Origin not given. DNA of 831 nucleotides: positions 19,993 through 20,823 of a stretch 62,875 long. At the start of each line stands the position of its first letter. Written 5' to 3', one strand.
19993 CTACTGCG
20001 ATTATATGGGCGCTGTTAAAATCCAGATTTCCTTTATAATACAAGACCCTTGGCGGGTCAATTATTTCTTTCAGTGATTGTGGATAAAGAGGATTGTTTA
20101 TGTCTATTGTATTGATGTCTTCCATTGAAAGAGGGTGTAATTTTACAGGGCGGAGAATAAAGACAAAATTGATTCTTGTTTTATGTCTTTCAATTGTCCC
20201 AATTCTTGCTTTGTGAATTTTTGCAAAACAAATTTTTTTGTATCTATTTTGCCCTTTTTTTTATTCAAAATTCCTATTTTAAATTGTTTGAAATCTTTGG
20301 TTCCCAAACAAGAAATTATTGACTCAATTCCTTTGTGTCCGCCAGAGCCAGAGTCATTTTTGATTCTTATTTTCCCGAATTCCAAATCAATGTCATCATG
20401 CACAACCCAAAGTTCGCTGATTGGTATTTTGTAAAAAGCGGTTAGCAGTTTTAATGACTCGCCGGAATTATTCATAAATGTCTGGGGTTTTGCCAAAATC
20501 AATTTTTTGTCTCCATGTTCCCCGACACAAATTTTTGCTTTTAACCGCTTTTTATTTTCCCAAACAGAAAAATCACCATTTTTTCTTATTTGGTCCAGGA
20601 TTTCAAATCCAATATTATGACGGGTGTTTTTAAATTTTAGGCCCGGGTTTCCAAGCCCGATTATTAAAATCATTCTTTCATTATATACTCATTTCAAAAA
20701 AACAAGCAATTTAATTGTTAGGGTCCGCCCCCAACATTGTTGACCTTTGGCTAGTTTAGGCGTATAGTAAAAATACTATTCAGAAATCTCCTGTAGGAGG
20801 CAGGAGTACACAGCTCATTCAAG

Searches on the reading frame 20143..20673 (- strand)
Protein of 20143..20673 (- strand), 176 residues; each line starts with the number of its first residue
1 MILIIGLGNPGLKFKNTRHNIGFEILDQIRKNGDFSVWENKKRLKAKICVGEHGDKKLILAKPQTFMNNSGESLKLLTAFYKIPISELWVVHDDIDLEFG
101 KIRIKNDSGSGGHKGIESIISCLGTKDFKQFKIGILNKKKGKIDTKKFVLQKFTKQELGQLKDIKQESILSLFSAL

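Call 10: search_protein_families(library=pfam, proteins=[window:20143-20673:-], max_evalue=1)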
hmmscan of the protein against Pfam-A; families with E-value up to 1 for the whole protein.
window:20143-20673:- (176 aa): 1 family
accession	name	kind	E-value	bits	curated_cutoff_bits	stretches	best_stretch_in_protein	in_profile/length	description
PF01195.25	Pept_tRNA_hydro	-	1.3e-55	188.5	27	1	3-166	1-161/183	Peptidyl-tRNA hydrolase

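Call 11: find_related_loci(query=window:20143-20673:-, collection=genome_contigs, flank=3000)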
Query window:20143-20673:- (176 aa) in genome_contigs; peptide patterns used: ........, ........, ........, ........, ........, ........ (x = any residue, [..] = any of these).
600 stretches matched a pattern (row limit reached: there are more); 571 encode a relative of the query (tblastn E <= 1e-3); the best 80 are kept; 80 distinct loci.
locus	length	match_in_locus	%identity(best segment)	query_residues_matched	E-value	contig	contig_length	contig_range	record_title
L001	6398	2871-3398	81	1-176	2e-94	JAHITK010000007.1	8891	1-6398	MAG: Patescibacteria group bacterium isolate MM_PC_MetaG.mb.211 MM_PC_MetaG.mb.211_k141_254292, whole genome shotgun seq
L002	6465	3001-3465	56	1-154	2e-51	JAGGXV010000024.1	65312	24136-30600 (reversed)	MAG: bacterium isolate AUK161 PB_MBMC_115_c_000000000002, whole genome shotgun sequence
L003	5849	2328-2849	47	1-172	2e-50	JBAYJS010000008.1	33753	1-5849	MAG: Candidatus Buchananbacteria bacterium isolate SO_2016_GW1_61 scaffold02353_OW334_2016, whole genome shotgun sequenc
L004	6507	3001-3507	49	1-169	4e-49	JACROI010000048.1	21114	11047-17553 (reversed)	MAG: Candidatus Magasanikbacteria bacterium isolate NC_groundwater_1957_Pr3_S-0.2um_43_6 scaffold_342433, whole genome s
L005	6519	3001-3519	51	1-168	5e-48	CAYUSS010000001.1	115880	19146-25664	MAG TPA_asm: uncultured Candidatus Saccharibacteria bacterium isolate binchicken_co34_299 genome assembly, contig: NODE_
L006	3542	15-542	47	1-176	6e-48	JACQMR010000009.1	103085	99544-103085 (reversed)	MAG: Candidatus Wildermuthbacteria bacterium isolate NC_groundwater_1234_Ag_S-0.1um_49_67 S_p1_S3_coassembly_k141_155759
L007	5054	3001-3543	49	1-176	7e-48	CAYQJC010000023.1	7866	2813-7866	MAG TPA_asm: uncultured Candidatus Saccharibacteria bacterium isolate binchicken_co6_497 genome assembly, contig: NODE_1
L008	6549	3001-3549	44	1-173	4e-47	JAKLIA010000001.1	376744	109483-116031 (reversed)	MAG: Patescibacteria group bacterium isolate RA.bin76 RA.bin76_1, whole genome shotgun sequence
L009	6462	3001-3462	55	1-153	4e-47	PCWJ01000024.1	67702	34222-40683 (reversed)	MAG: Candidatus Nealsonbacteria bacterium CG11_big_fil_rev_8_21_14_0_20_37_68 CG11_8_21_14_0.20_scaffold_1588_c, whole g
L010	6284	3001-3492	48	1-164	4e-47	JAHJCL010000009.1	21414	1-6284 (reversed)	MAG: Patescibacteria group bacterium isolate Modern_marine.mb.304 Modern_marine.mb.304_k141_388668, whole genome shotgun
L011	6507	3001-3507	43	1-169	5e-47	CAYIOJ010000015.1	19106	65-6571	MAG TPA_asm: uncultured Gammaproteobacteria bacterium isolate ERP119705_co24_904 genome assembly, contig: NODE_3258_leng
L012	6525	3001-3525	45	1-162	2e-46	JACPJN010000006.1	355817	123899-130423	MAG: Candidatus Uhrbacteria bacterium isolate NC_groundwater_469_Ag_B-0.1um_52_25 S34_3B_scaffold_257865, whole genome s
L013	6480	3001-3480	49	1-158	3e-46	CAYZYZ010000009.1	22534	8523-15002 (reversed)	MAG TPA_asm: uncultured Candidatus Saccharibacteria bacterium isolate binchicken_co387_569 genome assembly, contig: NODE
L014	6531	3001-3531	45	1-176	4e-46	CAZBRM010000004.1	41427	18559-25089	MAG TPA_asm: uncultured Candidatus Saccharibacteria bacterium isolate SRP178699_co1_639 genome assembly, contig: NODE_87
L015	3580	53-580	48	1-176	2e-45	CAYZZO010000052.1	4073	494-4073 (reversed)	MAG TPA_asm: uncultured Candidatus Saccharibacteria bacterium isolate binchicken_co164_192 genome assembly, contig: NODE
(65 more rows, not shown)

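Call 29: find_homologous_proteins(query=window:20143-20670:-, max_evalue=1e-40)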
Query window:20143-20670:- (175 aa): 585 proteins with E <= 1e-40 among 8000 candidates; the best 120 are listed.
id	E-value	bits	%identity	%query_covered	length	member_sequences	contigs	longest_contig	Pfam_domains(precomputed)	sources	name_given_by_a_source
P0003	2.4e-108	378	100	100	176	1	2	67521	PF01195.26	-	-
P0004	2.1e-91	322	85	100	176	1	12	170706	PF01195.26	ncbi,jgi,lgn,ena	-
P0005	2.2e-88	313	81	100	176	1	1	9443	PF01195.26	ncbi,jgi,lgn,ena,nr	ncbi:aminoacyl-tRNA hydrolase [Patescibacteria group bacterium]|nr:aminoacyl-tRNA hydrolase [Patesci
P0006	9.5e-87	307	82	100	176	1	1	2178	PF01195.26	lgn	-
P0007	2.6e-86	306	79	100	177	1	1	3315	PF01195.26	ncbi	-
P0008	5.0e-86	305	81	100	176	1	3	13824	PF01195.26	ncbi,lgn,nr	ncbi:MAG: aminoacyl-tRNA hydrolase [Candidatus Parcubacteria bacterium]|nr:aminoacyl-tRNA hydrolase 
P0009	3.5e-84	299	80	96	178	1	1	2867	PF01195.26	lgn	-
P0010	1.3e-83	297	79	100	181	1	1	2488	PF01195.26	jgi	jgi:PTH1 family peptidyl-tRNA hydrolase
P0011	1.7e-80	287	76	100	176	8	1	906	PF01195.26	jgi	-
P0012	5.0e-64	233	65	100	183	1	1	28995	PF01195.26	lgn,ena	-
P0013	1.2e-62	229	63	100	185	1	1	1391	PF01195.26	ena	-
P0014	1.9e-62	228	65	100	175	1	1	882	PF01195.26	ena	-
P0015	3.9e-62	227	63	100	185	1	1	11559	PF01195.26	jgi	jgi:PTH1 family peptidyl-tRNA hydrolase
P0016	4.7e-62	227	63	100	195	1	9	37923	PF01195.26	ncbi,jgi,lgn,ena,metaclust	metaclust:\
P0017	1.5e-61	225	62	100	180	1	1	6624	PF01195.26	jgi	-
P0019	2.0e-61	225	61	98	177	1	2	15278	PF01195.26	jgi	-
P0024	1.7e-60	222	62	100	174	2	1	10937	PF01195.26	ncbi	-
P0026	3.5e-60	221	61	100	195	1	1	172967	PF01195.26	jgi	-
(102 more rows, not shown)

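Call 31: find_encoding_contigs(protein=P0004, flank=2000, max_places=3)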
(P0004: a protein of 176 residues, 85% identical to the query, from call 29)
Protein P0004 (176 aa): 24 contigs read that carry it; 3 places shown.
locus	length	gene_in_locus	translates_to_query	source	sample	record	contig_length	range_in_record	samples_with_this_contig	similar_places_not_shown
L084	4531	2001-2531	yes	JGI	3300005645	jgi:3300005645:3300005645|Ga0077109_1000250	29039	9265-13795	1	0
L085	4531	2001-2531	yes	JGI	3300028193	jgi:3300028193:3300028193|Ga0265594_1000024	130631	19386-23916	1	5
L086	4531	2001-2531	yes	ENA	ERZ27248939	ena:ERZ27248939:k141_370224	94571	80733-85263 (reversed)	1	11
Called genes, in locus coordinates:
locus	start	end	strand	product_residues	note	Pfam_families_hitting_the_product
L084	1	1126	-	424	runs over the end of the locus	-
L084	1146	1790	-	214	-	PF10502:Peptidase_S26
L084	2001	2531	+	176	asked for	PF01195:Pept_tRNA_hydro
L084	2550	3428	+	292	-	PF02481:DNA_processg_A, PF17782:WHD_DprA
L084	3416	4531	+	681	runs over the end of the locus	PF01751:Toprim, PF01131:Topoisom_bac, PF01396:Zn_ribbon_Top1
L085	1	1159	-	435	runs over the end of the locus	PF13393:tRNA-synt_His, PF00152:tRNA-synt_2 (faint), PF00587:tRNA-synt_2b, PF03129:HGTP_anticodon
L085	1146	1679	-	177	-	PF10502:Peptidase_S26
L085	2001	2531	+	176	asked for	PF01195:Pept_tRNA_hydro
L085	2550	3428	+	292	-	PF02481:DNA_processg_A, PF17782:WHD_DprA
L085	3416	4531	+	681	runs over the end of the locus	PF01751:Toprim, PF01131:Topoisom_bac, PF01396:Zn_ribbon_Top1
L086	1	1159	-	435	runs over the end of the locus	PF13393:tRNA-synt_His, PF00152:tRNA-synt_2 (faint), PF00587:tRNA-synt_2b, PF03129:HGTP_anticodon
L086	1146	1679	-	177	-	PF10502:Peptidase_S26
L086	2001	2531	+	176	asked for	PF01195:Pept_tRNA_hydro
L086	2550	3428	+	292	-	PF02481:DNA_processg_A, PF17782:WHD_DprA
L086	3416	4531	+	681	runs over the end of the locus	PF01751:Toprim, PF01131:Topoisom_bac, PF01396:Zn_ribbon_Top1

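Call 32: find_encoding_contigs(protein=P0008, flank=2000, max_places=2)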
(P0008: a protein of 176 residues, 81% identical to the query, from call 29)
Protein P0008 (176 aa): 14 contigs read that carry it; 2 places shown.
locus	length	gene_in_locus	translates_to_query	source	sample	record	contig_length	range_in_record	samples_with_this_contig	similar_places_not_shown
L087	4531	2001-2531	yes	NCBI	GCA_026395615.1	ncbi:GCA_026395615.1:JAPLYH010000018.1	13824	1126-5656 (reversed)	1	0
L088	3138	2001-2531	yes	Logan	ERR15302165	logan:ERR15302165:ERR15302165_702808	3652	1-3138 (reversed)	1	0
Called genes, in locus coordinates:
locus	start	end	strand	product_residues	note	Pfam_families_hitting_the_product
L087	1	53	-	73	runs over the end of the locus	-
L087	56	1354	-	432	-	PF13393:tRNA-synt_His, PF00587:tRNA-synt_2b, PF03129:HGTP_anticodon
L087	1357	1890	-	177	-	PF10502:Peptidase_S26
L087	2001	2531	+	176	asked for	PF01195:Pept_tRNA_hydro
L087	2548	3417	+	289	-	PF02481:DNA_processg_A, PF17782:WHD_DprA (weak)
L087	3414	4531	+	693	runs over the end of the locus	PF01751:Toprim, PF01131:Topoisom_bac, PF01396:Zn_ribbon_Top1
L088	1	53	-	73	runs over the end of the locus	-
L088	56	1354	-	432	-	PF13393:tRNA-synt_His, PF00587:tRNA-synt_2b, PF03129:HGTP_anticodon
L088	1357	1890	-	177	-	PF10502:Peptidase_S26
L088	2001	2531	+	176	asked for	PF01195:Pept_tRNA_hydro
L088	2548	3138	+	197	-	?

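Call 33: find_encoding_contigs(protein=P0007, flank=2000, max_places=2)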
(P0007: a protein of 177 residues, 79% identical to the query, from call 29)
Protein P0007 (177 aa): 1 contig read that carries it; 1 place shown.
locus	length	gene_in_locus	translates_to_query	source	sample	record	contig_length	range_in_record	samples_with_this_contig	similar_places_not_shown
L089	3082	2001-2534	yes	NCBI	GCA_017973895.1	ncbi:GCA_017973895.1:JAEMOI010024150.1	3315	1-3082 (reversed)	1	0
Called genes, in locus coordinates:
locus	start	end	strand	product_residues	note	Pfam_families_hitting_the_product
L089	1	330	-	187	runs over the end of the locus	?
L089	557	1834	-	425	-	PF00665:rve (weak)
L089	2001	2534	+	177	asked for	PF01195:Pept_tRNA_hydro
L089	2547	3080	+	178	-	?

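Call 34: find_encoding_contigs(protein=P0006, flank=2000, max_places=2)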
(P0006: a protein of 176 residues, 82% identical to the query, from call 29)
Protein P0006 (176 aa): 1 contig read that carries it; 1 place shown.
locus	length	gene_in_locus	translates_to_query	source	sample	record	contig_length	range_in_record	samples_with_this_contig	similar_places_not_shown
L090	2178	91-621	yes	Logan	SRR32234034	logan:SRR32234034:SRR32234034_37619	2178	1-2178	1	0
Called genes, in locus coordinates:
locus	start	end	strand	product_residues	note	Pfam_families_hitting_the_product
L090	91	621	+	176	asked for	PF01195:Pept_tRNA_hydro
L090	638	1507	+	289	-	PF02481:DNA_processg_A, PF17782:WHD_DprA (weak)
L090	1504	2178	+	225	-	?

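Call 37: find_encoding_contigs(protein=P0009, flank=2000, max_places=2)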
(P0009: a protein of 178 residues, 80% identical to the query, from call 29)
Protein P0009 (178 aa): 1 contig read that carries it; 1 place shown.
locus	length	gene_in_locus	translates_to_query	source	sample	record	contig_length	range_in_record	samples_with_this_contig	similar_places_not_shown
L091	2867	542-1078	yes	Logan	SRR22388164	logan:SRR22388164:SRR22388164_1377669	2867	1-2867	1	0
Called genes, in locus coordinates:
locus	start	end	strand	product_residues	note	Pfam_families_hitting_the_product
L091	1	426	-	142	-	?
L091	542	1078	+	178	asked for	PF01195:Pept_tRNA_hydro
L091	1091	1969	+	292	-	PF02481:DNA_processg_A, PF17782:WHD_DprA (weak)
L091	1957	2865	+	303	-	?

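Call 38: find_encoding_contigs(protein=P0010, flank=2000, max_places=2)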
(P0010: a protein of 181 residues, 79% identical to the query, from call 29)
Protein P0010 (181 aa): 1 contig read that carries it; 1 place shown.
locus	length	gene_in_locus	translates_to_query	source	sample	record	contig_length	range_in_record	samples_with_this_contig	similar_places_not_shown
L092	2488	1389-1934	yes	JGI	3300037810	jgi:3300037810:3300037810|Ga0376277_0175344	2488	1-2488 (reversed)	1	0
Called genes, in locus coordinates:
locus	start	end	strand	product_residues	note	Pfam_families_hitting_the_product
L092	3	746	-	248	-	?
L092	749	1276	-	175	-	PF10502:Peptidase_S26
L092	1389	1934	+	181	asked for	PF01195:Pept_tRNA_hydro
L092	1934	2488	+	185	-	?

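Call 39: find_encoding_contigs(protein=P0012, flank=2000, max_places=2)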
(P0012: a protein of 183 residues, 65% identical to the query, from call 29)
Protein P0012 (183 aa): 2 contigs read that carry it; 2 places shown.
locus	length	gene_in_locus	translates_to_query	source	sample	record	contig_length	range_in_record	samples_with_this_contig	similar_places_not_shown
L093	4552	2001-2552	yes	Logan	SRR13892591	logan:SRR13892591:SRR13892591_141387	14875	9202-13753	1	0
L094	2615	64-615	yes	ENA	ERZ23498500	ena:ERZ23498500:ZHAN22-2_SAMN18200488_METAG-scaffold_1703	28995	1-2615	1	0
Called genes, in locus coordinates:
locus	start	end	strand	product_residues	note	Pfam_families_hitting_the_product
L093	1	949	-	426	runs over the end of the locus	PF13393:tRNA-synt_His, PF00587:tRNA-synt_2b, PF03129:HGTP_anticodon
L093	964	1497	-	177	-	PF10502:Peptidase_S26, PF00717:Peptidase_S24 (weak)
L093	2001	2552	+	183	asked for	PF01195:Pept_tRNA_hydro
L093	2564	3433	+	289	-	PF02481:DNA_processg_A, PF17782:WHD_DprA (weak)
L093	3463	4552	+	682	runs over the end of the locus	PF01751:Toprim, PF01131:Topoisom_bac, PF01396:Zn_ribbon_Top1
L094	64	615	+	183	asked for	PF01195:Pept_tRNA_hydro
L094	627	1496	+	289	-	PF02481:DNA_processg_A, PF17782:WHD_DprA (weak)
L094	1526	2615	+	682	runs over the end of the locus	PF01751:Toprim, PF01131:Topoisom_bac, PF01396:Zn_ribbon_Top1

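Call 40: find_encoding_contigs(protein=P0016, flank=2000, max_places=2)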
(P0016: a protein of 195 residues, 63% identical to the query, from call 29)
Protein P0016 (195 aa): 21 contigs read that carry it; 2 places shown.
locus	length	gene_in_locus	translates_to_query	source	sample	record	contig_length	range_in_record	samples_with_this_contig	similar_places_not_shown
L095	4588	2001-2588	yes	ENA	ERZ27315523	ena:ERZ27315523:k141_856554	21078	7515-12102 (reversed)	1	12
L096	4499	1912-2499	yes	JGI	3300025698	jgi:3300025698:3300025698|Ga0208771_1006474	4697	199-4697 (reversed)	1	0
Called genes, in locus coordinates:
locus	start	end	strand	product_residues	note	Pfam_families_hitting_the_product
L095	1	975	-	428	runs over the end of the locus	PF13393:tRNA-synt_His, PF00587:tRNA-synt_2b, PF13393:tRNA-synt_His, PF03129:HGTP_anticodon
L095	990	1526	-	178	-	PF10502:Peptidase_S26, PF00717:Peptidase_S24 (weak)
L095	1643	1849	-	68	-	-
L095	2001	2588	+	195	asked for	PF01195:Pept_tRNA_hydro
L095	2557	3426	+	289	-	PF02481:DNA_processg_A, PF17782:WHD_DprA (weak)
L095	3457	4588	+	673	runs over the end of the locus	PF01751:Toprim, PF01131:Topoisom_bac, PF01396:Zn_ribbon_Top1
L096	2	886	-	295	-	?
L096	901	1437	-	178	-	PF10502:Peptidase_S26, PF00717:Peptidase_S24 (weak)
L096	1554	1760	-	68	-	-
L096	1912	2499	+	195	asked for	PF01195:Pept_tRNA_hydro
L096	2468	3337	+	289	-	PF02481:DNA_processg_A, PF17782:WHD_DprA (weak)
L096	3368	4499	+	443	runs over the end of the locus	?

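Call 47: find_encoding_contigs(protein=P0026, flank=2000, max_places=2)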
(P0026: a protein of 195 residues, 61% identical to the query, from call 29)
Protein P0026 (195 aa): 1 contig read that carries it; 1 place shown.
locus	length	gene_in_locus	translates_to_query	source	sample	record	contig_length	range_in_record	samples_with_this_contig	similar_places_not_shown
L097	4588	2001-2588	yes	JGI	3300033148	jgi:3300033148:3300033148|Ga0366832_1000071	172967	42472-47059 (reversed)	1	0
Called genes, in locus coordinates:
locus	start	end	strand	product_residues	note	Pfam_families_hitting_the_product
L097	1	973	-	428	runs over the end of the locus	PF13393:tRNA-synt_His, PF00587:tRNA-synt_2b, PF03129:HGTP_anticodon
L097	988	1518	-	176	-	PF10502:Peptidase_S26, PF00717:Peptidase_S24 (weak)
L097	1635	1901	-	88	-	-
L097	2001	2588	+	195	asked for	PF01195:Pept_tRNA_hydro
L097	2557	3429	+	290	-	PF02481:DNA_processg_A, PF17782:WHD_DprA (weak)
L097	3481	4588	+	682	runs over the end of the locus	PF01751:Toprim, PF01131:Topoisom_bac, PF01396:Zn_ribbon_Top1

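Call 50: find_encoding_contigs(protein=P0024, flank=2000, max_places=2)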
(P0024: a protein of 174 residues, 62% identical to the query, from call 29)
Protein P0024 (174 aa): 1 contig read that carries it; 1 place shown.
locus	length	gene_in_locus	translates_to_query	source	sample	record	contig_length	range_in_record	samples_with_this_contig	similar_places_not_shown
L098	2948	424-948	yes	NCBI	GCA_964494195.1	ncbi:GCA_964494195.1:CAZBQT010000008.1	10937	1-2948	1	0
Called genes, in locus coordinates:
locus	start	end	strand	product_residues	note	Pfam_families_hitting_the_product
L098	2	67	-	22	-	?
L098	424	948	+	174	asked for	PF01195:Pept_tRNA_hydro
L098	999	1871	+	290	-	PF02481:DNA_processg_A, PF17782:WHD_DprA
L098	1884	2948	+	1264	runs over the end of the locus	PF01751:Toprim (weak), PF14890:Intein_splicing, PF01381:HTH_3 (faint), PF14528:LAGLIDADG_3, PF01131:Topoisom_bac, PF01396:Zn_ribbon_Top1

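Call 51: find_encoding_contigs(protein=P0019, flank=2000, max_places=2)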
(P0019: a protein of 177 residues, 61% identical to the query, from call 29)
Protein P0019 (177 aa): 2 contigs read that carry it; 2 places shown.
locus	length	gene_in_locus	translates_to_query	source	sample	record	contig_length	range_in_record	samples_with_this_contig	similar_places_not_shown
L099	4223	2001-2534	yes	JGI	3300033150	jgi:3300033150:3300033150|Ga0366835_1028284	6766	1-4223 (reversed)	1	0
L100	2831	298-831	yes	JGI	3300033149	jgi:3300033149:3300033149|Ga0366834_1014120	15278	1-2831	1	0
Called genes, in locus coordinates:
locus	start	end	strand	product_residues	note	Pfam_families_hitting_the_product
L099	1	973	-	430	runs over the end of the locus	PF13393:tRNA-synt_His, PF00587:tRNA-synt_2b, PF13393:tRNA-synt_His, PF03129:HGTP_anticodon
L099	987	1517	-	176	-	PF10502:Peptidase_S26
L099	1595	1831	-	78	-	-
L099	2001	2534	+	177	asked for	PF01195:Pept_tRNA_hydro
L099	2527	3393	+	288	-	PF02481:DNA_processg_A, PF17782:WHD_DprA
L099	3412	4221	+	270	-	?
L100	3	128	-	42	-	?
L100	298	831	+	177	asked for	PF01195:Pept_tRNA_hydro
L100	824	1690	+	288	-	PF02481:DNA_processg_A, PF17782:WHD_DprA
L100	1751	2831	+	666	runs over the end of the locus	PF01751:Toprim, PF01131:Topoisom_bac, PF01396:Zn_ribbon_Top1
